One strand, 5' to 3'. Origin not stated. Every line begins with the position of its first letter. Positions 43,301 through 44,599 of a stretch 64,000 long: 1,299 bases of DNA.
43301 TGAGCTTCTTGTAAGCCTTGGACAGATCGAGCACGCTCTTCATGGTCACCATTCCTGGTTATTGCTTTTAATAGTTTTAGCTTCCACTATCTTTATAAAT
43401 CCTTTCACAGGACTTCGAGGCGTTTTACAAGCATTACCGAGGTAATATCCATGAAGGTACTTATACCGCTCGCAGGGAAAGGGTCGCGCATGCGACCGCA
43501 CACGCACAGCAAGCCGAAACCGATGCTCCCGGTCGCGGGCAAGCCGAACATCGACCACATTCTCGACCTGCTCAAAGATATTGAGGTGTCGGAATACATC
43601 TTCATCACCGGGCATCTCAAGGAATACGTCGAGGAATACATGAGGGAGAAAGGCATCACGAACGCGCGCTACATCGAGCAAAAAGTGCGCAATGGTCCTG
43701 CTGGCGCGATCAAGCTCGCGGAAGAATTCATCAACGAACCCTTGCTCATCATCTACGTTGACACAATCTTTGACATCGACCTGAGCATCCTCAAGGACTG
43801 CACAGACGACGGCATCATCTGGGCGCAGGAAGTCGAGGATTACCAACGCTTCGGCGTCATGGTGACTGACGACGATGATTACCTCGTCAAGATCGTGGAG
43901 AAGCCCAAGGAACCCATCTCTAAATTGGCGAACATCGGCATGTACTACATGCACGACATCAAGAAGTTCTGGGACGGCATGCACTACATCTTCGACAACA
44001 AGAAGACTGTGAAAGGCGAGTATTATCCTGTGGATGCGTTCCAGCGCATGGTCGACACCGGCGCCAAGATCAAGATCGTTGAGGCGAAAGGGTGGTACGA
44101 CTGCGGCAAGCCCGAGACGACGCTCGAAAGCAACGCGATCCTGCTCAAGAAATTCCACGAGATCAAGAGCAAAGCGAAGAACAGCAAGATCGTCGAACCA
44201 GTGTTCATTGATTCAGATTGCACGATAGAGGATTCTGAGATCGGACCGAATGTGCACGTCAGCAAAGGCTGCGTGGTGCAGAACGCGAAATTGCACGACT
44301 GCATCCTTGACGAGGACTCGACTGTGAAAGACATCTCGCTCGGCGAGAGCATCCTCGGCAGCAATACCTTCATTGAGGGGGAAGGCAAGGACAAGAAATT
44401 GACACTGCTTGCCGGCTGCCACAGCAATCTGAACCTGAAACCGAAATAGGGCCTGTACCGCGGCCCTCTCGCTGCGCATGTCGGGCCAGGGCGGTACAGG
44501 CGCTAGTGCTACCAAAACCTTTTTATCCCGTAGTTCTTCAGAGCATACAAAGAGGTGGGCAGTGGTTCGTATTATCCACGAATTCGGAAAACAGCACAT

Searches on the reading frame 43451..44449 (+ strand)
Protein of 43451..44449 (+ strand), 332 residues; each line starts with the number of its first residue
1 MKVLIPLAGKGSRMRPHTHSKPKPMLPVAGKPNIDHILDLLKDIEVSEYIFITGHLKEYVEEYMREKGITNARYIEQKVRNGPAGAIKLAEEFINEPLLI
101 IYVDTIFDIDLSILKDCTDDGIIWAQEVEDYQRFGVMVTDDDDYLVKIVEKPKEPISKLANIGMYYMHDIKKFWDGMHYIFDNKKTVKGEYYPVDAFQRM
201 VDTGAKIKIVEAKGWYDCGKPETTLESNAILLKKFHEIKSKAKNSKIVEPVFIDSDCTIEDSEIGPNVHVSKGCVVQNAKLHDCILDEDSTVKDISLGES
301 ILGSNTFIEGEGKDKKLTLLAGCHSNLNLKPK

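Call 76: search_protein_families(library=pfam, proteins=[window:43451-44449:+], max_evalue=0.0001)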
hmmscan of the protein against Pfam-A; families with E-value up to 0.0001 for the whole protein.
window:43451-44449:+ (332 aa): 4 families
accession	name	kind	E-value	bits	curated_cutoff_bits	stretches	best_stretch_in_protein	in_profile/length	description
PF00483.29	NTP_transferase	-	6.1e-26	91.9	21.2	1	7-232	6-243/245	Nucleotidyl transferase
PF12804.13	NTP_transf_3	-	1.9e-10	41.6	27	1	7-107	5-98/160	MobA-like NTP transferase domain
PF07959.18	Fucose_pyrophosphorylase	-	1.2e-05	24.9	34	1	237-328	282-366/418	Fucose pyrophosphorylase domain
PF21711.3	DCTN5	-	2.8e-05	24.3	40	1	246-292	86-133/182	Dynactin subunit 5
